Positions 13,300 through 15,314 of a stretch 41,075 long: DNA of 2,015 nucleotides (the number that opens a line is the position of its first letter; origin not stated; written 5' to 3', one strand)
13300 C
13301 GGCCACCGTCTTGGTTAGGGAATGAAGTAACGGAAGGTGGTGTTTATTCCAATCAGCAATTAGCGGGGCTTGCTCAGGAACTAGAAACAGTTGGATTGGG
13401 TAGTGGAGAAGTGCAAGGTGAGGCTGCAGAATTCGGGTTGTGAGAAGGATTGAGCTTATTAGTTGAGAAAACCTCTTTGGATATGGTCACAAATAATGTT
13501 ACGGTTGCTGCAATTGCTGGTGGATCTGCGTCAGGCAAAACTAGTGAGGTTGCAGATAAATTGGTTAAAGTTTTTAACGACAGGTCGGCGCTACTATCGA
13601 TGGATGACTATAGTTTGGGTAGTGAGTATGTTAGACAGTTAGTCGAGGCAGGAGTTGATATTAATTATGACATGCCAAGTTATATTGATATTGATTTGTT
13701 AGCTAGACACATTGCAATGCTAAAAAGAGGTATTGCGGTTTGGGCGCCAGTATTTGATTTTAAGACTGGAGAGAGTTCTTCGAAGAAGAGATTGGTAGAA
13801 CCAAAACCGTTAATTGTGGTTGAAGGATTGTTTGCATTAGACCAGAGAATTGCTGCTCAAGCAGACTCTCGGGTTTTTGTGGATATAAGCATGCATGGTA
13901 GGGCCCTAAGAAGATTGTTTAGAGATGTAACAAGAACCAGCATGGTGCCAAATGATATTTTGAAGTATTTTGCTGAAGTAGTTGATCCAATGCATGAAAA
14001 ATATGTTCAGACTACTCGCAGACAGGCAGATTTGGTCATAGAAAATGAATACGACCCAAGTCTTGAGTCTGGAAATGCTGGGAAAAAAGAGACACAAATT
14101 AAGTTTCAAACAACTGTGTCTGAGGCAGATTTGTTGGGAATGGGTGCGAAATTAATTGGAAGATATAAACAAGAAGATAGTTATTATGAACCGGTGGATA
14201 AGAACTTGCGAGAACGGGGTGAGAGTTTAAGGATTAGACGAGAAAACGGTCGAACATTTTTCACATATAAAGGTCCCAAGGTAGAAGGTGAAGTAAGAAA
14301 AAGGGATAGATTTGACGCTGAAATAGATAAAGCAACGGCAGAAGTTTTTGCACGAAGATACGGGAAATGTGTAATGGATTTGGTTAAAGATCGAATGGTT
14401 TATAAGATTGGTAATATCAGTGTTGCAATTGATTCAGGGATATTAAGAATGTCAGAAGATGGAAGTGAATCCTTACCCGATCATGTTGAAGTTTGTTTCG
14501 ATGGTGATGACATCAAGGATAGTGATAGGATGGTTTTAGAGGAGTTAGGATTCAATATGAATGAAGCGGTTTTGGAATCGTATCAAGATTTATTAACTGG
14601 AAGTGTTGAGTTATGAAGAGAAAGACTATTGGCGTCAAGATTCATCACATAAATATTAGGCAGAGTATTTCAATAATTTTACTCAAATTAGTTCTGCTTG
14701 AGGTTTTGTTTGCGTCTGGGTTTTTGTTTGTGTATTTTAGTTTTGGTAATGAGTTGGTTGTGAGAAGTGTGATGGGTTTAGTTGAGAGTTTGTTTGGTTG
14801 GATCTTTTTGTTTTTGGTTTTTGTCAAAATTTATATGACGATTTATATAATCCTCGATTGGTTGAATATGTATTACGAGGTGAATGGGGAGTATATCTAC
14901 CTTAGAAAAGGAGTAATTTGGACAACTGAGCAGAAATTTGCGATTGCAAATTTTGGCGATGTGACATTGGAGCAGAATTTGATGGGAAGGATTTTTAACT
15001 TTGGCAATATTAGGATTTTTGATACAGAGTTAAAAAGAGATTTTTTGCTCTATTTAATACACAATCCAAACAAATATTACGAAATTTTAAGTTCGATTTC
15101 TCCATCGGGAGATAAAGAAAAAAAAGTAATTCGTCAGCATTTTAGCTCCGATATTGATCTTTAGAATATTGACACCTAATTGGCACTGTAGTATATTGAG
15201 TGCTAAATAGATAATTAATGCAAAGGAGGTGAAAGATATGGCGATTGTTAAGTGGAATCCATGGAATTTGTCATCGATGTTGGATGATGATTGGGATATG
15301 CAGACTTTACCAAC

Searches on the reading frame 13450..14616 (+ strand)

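Call 58: search_protein_families(library=pfam, max_evalue=0.001, proteins=[window:13450-14616:+])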
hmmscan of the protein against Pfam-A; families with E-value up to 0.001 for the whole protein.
window:13450-14616:+ (388 aa): 2 families
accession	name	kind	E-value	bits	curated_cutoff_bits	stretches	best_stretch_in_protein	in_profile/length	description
PF00485.24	PRK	-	5.2e-23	82.3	22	1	20-198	2-188/196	Phosphoribulokinase / Uridine kinase family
PF01928.26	CYTH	-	1.9e-16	60.8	23.2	1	213-329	2-132/179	CYTH domain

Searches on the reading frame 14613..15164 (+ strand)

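Call 58: search_protein_families(library=pfam, max_evalue=0.001, proteins=[window:14613-15164:+])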
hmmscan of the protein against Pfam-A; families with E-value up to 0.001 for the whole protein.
window:14613-15164:+ (183 aa): 1 family
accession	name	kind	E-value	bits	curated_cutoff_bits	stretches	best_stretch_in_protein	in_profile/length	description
PF03703.20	bPH_2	-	1.7e-08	35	22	1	83-136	1-54/78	Bacterial PH domain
